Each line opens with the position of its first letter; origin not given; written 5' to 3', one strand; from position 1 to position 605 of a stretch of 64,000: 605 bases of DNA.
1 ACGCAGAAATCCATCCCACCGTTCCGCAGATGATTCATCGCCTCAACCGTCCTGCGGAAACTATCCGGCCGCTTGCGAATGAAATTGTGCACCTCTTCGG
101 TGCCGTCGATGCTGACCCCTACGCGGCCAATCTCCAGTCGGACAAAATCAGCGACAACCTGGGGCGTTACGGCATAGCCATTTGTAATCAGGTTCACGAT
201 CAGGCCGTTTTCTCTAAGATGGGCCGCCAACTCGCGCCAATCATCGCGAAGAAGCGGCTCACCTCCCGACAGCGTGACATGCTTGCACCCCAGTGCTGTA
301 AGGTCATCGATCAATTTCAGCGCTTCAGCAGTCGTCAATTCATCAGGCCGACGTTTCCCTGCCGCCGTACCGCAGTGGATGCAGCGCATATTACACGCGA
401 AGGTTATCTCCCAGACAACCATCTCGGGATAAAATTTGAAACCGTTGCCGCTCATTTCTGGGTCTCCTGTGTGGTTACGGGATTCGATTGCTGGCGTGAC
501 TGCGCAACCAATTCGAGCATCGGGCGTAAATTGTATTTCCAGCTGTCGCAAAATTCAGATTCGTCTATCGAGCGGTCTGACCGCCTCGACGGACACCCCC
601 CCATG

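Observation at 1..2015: Unannotated 30-aa Cys-containing ORF upstream of two translationally coupled radical-SAM genes: candidate RiPP cluster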

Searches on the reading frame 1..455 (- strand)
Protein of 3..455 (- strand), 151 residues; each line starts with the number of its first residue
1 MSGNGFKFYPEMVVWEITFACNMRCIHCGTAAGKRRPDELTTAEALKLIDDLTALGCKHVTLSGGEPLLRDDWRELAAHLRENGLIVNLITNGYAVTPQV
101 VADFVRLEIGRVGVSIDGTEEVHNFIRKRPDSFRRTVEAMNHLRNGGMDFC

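Call 3: search_protein_families(library=ncbifam, proteins=[window:1-455:-], max_evalue=0.01)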
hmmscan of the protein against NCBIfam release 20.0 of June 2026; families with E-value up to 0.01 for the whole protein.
window:1-455:- (151 aa): 82 families (the best 25 are shown)
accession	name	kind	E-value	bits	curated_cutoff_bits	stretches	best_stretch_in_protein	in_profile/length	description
TIGR03913.1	rad_SAM_trio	equivalog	4.7e-38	130.8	591.75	1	7-149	15-157/477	GDL motif peptide-associated radical SAM/SPASM maturase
TIGR04103.1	rSAM_nif11_3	equivalog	6.6e-38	130.4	725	1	12-150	6-144/412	nif11-class peptide radical SAM maturase 3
TIGR04546.1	rSAM_ahbC_deAc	equivalog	4.1e-32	111.4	650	1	12-148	40-177/390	12,18-didecarboxysiroheme deacetylase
TIGR04545.1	rSAM_ahbD_hemeb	equivalog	7.6e-31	107.8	500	1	12-150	1-141/339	heme b synthase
TIGR04055.1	rSAM_NirJ2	equivalog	1.1e-30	107.3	500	1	12-150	1-140/326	putative heme d1 biosynthesis radical SAM protein NirJ2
TIGR03962.1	mycofact_rSAM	equivalog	9.9e-30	103.9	265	1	11-148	12-149/339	mycofactocin radical SAM maturase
TIGR04051.1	rSAM_NirJ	equivalog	1.7e-29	102.9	515.45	1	12-147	3-139/354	heme d1 biosynthesis radical SAM protein NirJ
TIGR04053.2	TIGR04053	equivalog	1.3e-28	100.3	395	1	9-149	6-151/366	TIGR04053 family radical SAM/SPASM domain-containing protein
TIGR04054.1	rSAM_NirJ1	equivalog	1.6e-28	99.4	650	1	12-140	37-166/387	putative heme d1 biosynthesis radical SAM protein NirJ1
NF045574.1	sacti_mat_StsB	exception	4.2e-27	95.1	625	1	12-147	97-232/466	StsB family radical SAM/SPASM domain sactipeptide maturase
TIGR04347.1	pseudo_SAM_Halo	equivalog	4.8e-26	91.9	525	1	12-147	39-175/390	TIGR04347 family pseudo-SAM/SPASM protein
TIGR04133.1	rSAM_w_lipo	hypoth_equivalog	1e-25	90.4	425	1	12-143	25-160/350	TIGR04133 family radical SAM/SPASM protein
TIGR02109.1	PQQ_syn_pqqE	equivalog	1.6e-20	73.4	381.35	1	10-140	6-138/358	pyrroloquinoline quinone biosynthesis protein PqqE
TIGR04403.1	rSAM_skfB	equivalog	3.1e-20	72.3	300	1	9-144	102-237/402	sporulation killing factor system radical SAM maturase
TIGR04250.1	SCM_rSAM_ScmE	equivalog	5.8e-19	68.2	400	1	10-145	2-139/358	SynChlorMet cassette radical SAM/SPASM protein ScmE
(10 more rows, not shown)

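Call 4: search_protein_families(library=pfam, proteins=[window:1-455:-], max_evalue=0.01)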
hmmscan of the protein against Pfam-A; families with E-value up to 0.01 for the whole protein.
window:1-455:- (151 aa): 4 families
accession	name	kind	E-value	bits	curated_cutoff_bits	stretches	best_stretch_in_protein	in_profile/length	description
PF04055.27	Radical_SAM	-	1.2e-26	94.3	29.5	1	16-149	2-142/166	Radical SAM superfamily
PF13353.11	Fer4_12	-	5.8e-06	27.1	22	1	18-97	12-95/137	4Fe-4S single cluster domain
PF04909.20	Amidohydro_2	-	0.0009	19.5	26.4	1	35-92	88-146/289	Amidohydrolase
PF00702.32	Hydrolase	-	0.0022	18.8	26.4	1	65-141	95-168/191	haloacid dehalogenase-like hydrolase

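Call 61: find_homologous_proteins(query=window:3-455:-, max_evalue=0.00001)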
Query window:3-455:- (151 aa): 32 proteins with E <= 0.00001 among 134 candidates.
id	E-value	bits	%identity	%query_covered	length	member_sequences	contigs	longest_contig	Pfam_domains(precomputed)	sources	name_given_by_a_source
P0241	3.4e-62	227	95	70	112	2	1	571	PF04055.28,PF13353.12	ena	-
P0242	3.5e-61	224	67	100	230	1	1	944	PF12728.14,PF04055.28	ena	-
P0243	8.3e-59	216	68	91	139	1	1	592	PF04055.28,PF13353.12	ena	-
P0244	2.9e-54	201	59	96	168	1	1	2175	PF04055.28,PF13353.12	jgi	jgi:MoaA/NifB/PqqE/SkfB family radical SAM enzyme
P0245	2.1e-50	189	57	95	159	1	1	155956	PF04055.28,PF13353.12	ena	-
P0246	9.2e-50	187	66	79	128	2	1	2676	PF04055.28,PF13353.12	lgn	-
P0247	2.2e-44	169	71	71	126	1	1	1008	PF04055.28,PF13353.12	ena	-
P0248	2.5e-44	169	59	81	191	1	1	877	PF04055.28,PF13353.12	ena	-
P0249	9.9e-41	157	62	72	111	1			PF04055.28,PF13353.12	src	-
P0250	4.1e-40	155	65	75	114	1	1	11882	PF04055.28,PF13353.12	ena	-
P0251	3.6e-38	149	61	72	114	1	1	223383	PF04055.28,PF13353.12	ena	-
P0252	1.4e-33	134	47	89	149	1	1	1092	PF04055.28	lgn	-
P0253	4.3e-32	129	46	90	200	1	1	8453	PF04055.28,PF13353.12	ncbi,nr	ncbi:MAG: radical SAM protein, partial [Deltaproteobacteria bacterium]|nr:radical SAM protein [Delta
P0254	6.4e-32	129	45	95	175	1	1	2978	PF04055.28,PF13353.12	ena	-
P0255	1.7e-31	127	48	82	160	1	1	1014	PF04055.28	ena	-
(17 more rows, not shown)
